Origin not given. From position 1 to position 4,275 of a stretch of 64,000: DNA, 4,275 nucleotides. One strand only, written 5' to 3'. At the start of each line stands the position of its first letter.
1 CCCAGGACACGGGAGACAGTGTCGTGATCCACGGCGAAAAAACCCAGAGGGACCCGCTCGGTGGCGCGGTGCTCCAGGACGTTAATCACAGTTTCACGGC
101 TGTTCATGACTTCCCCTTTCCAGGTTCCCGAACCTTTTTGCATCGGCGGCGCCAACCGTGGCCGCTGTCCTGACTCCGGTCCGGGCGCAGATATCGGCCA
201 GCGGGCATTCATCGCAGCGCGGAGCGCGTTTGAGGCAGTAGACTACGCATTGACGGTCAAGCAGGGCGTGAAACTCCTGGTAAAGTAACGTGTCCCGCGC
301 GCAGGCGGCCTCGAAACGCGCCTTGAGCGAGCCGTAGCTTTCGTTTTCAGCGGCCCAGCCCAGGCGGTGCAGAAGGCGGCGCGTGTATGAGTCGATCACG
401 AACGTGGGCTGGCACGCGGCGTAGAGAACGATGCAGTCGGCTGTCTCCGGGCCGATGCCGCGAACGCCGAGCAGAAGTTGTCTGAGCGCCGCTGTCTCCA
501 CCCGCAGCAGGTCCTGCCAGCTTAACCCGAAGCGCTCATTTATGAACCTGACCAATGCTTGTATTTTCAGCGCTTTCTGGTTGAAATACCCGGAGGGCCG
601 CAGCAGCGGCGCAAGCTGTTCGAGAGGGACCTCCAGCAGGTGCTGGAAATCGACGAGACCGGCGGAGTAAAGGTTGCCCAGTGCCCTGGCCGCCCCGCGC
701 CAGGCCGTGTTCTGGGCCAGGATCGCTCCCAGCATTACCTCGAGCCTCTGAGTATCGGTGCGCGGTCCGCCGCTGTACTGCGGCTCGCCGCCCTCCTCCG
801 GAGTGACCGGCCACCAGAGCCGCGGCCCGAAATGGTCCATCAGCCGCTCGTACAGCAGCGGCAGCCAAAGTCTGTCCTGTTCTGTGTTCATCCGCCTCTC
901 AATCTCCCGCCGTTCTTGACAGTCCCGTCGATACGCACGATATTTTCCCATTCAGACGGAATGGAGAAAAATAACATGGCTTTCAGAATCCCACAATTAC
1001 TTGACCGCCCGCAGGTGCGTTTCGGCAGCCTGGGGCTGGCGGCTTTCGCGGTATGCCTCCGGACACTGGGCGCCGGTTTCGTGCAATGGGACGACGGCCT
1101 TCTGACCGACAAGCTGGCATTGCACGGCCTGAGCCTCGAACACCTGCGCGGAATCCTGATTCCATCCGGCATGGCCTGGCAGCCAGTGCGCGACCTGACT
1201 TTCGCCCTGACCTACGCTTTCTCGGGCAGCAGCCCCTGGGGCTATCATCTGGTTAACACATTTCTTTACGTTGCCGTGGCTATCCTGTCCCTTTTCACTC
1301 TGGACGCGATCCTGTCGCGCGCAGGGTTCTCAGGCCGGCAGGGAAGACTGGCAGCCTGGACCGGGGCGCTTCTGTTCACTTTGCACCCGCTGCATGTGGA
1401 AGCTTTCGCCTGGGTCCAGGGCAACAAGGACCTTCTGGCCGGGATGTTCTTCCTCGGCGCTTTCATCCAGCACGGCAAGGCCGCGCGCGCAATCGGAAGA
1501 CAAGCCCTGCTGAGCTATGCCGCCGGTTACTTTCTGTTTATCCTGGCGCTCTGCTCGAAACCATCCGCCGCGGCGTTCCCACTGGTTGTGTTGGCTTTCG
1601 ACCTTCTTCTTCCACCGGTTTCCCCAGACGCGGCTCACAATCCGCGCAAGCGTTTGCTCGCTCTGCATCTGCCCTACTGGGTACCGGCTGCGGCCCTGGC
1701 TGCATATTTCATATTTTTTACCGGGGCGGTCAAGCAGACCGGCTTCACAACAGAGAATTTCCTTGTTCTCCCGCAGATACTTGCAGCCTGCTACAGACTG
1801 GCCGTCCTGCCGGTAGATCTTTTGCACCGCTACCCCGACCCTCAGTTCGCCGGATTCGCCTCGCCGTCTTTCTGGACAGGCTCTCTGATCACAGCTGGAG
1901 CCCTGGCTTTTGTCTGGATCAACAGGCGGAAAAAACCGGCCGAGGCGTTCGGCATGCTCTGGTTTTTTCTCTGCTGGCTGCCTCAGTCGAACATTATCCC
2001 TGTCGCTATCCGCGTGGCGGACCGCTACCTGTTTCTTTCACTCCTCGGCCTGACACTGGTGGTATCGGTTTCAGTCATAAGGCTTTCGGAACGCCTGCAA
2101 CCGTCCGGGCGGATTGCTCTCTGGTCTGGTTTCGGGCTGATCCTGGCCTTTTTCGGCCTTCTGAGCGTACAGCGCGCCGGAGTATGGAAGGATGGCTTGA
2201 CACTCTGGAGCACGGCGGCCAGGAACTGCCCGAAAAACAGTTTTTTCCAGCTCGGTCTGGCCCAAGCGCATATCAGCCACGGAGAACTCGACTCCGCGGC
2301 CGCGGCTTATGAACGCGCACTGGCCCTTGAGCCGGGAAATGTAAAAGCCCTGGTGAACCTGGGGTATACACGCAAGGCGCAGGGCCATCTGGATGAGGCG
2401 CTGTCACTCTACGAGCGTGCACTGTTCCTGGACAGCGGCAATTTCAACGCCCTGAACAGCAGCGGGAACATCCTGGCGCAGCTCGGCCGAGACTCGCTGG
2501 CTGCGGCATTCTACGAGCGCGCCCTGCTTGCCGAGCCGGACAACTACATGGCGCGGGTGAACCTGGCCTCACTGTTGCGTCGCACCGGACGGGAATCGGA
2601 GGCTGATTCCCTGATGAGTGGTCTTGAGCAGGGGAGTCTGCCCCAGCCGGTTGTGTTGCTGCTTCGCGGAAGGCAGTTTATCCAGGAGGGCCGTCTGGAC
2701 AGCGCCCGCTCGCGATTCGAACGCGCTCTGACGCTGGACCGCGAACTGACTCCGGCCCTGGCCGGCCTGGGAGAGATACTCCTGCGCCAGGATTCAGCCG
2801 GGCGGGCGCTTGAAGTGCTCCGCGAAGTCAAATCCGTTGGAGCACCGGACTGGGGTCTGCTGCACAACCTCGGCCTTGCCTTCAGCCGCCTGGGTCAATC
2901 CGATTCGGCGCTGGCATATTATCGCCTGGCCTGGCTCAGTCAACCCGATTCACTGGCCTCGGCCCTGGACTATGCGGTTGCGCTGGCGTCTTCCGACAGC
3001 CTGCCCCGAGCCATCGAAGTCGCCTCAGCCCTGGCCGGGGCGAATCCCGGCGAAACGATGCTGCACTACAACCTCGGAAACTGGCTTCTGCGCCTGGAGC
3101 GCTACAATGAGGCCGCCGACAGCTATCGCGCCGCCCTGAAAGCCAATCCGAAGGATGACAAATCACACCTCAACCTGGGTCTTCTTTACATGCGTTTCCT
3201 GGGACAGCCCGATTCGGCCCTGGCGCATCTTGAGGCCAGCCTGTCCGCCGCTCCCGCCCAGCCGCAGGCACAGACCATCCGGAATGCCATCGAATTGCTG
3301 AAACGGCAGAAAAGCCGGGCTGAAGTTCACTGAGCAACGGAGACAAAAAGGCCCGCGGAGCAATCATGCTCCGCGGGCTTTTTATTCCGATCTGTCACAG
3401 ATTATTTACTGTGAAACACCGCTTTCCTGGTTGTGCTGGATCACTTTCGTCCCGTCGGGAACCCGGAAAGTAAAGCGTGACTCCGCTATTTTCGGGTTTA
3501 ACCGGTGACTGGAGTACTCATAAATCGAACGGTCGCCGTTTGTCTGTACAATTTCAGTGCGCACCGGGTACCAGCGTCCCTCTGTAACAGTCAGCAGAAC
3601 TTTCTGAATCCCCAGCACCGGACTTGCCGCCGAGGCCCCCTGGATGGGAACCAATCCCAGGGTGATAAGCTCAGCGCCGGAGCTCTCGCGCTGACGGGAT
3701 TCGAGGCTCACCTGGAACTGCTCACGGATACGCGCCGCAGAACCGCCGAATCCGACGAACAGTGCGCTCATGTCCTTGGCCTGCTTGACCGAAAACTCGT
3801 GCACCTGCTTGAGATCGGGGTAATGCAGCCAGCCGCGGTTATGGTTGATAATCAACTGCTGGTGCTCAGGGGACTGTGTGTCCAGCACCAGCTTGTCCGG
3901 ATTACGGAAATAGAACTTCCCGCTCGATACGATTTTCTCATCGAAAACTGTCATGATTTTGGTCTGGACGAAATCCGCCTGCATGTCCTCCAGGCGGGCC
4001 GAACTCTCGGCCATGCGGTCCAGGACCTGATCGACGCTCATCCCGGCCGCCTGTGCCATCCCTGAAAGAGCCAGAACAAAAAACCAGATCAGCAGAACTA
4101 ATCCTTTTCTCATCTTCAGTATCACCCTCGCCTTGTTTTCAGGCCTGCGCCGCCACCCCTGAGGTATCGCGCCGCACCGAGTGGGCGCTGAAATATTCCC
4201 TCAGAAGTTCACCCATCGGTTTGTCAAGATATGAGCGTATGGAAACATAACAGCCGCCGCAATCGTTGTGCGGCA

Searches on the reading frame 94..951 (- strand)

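Call 21: search_protein_families(library=pfam, proteins=[window:94-951:-], max_evalue=0.0001)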
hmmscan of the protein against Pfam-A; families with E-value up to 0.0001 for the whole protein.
window:94-951:- (285 aa): 1 family
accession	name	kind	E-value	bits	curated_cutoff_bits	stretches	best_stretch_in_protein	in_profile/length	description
PF00730.31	HhH-GPD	-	5e-14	53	26.2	1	75-217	2-106/108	HhH-GPD superfamily base excision DNA repair protein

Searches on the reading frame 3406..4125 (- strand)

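Call 19: search_protein_families(library=pfam, proteins=[window:3406-4125:-], max_evalue=0.0001)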
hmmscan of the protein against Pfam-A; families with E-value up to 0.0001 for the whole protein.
window:3406-4125:- (239 aa): 1 family
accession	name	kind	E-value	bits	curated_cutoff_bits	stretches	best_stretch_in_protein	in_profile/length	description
PF03548.22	LolA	-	2.8e-15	56.9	23.6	1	45-220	3-164/165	Outer membrane lipoprotein carrier protein LolA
